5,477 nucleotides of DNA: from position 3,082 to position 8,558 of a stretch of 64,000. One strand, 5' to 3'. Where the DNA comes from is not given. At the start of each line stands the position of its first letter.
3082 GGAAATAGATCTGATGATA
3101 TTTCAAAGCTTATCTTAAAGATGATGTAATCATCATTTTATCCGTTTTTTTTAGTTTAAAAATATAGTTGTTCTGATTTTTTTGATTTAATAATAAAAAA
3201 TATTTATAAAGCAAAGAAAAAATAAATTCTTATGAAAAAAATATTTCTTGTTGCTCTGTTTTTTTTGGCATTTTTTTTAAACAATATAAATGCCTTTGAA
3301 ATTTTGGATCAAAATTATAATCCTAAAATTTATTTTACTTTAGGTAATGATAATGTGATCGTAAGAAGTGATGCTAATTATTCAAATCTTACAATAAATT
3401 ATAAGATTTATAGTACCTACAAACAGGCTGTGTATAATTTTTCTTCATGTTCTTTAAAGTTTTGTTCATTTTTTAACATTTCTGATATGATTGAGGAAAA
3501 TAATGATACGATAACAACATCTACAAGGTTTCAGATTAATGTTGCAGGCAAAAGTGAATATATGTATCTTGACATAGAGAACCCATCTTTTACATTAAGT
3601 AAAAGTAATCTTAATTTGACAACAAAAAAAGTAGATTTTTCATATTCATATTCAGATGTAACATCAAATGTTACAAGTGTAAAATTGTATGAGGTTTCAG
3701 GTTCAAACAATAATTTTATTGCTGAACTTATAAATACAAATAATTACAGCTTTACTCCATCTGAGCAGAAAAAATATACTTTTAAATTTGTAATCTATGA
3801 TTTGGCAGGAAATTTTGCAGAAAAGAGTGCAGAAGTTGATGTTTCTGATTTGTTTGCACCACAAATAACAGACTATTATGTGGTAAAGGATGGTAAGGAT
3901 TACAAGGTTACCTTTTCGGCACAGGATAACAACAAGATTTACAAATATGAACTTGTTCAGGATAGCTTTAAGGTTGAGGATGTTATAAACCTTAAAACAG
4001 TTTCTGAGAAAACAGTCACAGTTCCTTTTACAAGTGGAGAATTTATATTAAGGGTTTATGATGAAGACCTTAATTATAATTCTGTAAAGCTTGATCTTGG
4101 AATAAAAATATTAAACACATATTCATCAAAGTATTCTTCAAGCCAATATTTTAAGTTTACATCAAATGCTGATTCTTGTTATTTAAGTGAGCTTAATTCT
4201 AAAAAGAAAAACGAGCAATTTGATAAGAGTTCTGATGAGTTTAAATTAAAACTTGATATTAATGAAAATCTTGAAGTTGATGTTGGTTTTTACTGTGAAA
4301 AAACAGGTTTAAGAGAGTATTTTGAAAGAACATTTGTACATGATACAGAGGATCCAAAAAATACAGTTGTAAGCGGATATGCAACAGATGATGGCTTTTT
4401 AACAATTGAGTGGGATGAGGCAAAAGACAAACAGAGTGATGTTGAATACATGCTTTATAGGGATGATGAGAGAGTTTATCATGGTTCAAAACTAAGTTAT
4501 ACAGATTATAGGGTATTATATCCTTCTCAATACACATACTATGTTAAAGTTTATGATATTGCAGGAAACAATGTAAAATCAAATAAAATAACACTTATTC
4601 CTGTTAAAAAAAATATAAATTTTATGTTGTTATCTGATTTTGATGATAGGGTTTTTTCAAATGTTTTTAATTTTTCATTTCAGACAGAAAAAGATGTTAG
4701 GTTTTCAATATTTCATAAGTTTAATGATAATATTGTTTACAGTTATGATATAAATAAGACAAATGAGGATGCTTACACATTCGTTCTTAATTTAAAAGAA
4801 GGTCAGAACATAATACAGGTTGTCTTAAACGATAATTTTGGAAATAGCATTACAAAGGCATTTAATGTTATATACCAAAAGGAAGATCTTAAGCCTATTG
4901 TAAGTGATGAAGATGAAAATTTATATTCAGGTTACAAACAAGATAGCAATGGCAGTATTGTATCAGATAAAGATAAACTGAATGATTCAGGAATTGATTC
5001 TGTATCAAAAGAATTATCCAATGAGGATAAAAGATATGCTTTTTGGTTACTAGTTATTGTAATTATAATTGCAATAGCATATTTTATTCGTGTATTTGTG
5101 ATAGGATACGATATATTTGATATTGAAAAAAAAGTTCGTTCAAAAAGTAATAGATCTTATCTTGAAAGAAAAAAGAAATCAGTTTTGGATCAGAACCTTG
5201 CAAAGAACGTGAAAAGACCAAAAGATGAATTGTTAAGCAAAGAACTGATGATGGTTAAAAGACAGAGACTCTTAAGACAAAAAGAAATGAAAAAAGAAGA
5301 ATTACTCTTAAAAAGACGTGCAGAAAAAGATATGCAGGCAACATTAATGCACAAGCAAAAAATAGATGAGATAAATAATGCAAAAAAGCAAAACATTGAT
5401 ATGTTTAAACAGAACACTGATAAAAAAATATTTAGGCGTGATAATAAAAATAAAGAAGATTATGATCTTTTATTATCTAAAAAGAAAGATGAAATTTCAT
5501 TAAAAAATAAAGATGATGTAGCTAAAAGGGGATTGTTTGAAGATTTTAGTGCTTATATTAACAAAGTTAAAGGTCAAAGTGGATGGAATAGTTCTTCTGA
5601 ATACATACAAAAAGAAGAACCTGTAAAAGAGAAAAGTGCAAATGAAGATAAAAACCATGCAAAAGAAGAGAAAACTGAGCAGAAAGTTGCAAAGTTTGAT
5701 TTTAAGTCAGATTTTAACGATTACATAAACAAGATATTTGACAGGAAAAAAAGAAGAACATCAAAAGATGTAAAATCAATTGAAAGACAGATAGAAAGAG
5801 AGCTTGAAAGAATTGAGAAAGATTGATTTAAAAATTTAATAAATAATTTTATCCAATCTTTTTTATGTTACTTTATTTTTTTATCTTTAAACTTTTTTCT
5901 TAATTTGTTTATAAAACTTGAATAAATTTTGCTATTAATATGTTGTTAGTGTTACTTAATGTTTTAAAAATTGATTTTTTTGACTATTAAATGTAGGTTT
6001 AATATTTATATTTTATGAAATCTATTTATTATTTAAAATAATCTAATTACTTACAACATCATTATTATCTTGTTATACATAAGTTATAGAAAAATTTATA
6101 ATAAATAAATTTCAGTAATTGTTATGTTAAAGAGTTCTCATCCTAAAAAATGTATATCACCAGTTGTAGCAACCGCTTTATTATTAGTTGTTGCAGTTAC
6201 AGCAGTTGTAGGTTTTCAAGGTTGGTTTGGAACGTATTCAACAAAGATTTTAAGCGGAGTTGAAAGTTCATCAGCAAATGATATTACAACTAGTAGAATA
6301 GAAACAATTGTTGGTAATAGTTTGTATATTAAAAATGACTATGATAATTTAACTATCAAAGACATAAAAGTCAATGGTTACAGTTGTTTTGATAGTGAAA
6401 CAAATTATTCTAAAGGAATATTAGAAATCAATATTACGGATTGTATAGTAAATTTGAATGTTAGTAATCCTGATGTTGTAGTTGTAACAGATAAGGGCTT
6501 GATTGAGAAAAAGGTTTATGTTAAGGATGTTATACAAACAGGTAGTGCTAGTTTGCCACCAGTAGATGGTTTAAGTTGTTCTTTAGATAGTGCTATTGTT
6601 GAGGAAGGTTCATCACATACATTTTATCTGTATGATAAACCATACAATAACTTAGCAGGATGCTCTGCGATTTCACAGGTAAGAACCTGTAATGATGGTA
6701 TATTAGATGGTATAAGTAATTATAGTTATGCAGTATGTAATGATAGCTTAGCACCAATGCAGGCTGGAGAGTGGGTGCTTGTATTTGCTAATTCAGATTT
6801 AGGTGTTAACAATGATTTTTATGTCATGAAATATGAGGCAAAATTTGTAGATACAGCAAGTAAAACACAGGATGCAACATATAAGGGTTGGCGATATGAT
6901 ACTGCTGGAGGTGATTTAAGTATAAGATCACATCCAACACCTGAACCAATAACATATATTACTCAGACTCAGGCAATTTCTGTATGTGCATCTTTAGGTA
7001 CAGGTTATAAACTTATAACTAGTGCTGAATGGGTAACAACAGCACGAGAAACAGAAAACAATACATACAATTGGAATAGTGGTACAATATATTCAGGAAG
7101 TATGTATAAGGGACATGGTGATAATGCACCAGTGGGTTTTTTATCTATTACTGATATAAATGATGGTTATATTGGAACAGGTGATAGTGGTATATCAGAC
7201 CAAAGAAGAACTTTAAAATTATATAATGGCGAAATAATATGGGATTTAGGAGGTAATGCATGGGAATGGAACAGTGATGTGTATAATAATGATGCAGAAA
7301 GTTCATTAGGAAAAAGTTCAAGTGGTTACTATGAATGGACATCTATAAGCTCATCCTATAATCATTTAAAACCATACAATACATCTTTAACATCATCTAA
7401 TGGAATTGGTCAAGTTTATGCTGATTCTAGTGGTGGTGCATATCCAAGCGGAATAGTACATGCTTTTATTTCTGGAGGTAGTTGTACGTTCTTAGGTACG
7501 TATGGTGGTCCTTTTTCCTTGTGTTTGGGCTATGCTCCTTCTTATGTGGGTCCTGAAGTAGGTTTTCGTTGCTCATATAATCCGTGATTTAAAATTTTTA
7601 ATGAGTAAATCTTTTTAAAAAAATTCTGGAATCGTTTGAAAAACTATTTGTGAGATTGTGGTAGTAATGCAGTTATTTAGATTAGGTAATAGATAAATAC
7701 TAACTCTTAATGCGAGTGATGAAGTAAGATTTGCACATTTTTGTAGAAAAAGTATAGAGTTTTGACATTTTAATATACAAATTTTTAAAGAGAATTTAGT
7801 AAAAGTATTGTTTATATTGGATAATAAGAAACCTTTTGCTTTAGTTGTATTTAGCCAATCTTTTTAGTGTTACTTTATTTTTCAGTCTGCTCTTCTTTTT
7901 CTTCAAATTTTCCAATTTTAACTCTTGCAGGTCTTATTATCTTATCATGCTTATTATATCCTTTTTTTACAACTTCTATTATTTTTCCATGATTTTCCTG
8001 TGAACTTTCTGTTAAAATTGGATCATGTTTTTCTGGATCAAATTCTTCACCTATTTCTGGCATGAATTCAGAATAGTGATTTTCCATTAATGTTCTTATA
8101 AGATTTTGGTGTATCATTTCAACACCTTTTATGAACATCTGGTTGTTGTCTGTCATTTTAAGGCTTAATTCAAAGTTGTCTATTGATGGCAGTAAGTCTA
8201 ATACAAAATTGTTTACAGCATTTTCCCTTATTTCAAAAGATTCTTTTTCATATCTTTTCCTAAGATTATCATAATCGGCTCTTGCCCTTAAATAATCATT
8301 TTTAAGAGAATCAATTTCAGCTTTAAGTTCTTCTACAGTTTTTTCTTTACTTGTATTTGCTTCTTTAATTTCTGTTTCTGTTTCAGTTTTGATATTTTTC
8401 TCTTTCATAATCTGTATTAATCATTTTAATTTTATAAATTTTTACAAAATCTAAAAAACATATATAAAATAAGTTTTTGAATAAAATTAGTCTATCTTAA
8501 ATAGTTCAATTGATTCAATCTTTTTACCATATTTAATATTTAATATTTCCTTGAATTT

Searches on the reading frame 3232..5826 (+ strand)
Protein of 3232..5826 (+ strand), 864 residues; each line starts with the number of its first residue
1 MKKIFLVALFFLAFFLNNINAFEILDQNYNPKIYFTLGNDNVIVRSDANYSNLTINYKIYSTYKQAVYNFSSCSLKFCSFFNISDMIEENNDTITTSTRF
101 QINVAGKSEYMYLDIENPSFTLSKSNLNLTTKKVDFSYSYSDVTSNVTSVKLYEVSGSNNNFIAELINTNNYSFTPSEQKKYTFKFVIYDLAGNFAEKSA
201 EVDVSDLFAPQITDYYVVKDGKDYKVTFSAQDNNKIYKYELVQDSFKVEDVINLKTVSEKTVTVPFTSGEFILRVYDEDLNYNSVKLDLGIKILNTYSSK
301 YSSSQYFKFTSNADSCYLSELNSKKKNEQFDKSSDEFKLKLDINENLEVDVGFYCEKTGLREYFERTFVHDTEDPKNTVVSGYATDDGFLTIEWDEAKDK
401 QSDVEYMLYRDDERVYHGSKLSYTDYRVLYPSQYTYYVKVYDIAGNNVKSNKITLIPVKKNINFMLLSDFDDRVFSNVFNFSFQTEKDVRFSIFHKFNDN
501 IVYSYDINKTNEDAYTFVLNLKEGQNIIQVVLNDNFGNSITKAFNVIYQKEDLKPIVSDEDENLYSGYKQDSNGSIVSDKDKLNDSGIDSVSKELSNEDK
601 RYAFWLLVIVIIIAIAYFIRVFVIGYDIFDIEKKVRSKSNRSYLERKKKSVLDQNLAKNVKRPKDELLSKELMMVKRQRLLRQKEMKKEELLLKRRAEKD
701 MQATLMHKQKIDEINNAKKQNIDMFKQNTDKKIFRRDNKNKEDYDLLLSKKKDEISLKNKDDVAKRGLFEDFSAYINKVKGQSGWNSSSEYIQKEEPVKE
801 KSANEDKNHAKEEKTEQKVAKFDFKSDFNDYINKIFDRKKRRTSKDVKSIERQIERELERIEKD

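Call 9: search_protein_families(library=pfam, proteins=[window:3232-5826:+], max_evalue=0.01)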
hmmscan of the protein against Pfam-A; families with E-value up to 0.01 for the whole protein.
window:3232-5826:+ (864 aa): 2 families
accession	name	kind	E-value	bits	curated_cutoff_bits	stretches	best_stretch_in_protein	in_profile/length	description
PF19077.6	Big_13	-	1.4e-08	35.6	27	0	130-202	23-98/102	Bacterial Ig-like domain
PF12245.14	Big_3_2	-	1.8e-05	25.4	23.3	1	161-197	75-112/122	Bacterial Ig-like domain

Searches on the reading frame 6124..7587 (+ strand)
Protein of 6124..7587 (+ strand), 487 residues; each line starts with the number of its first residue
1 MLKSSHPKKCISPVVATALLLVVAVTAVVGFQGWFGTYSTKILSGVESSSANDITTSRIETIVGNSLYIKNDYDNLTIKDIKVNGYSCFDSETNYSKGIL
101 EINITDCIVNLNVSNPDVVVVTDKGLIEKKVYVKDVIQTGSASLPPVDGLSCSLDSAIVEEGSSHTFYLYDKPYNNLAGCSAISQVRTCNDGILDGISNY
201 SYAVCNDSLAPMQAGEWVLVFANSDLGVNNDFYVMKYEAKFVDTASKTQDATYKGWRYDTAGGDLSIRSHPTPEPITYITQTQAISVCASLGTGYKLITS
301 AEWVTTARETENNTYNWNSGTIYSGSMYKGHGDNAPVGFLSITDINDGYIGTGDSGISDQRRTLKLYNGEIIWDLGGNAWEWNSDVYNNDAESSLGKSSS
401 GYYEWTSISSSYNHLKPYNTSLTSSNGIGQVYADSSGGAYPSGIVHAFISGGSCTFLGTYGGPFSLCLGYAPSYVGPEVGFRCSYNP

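Call 9: search_protein_families(library=pfam, proteins=[window:6124-7587:+], max_evalue=0.01)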
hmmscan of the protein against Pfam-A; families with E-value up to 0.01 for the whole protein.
window:6124-7587:+ (487 aa): 1 family
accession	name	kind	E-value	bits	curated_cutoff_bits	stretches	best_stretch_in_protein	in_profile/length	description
PF03781.23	FGE-sulfatase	-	6.3e-07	29.8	23.3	1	239-393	50-199/255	Sulfatase-modifying factor enzyme 1-like domain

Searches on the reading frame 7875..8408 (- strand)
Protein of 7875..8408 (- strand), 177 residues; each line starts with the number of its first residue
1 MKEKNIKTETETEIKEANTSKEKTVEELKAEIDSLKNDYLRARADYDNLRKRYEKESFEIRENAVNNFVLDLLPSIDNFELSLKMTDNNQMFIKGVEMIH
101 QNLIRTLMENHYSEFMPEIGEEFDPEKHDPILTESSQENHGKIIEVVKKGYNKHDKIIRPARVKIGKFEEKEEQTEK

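Call 9: search_protein_families(library=pfam, proteins=[window:7875-8408:-], max_evalue=0.01)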
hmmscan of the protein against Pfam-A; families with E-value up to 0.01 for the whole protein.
window:7875-8408:- (177 aa): 1 family
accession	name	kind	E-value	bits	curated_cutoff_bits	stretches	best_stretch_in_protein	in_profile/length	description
PF01025.24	GrpE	-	1.3e-41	142.5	25.8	1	9-167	4-165/165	GrpE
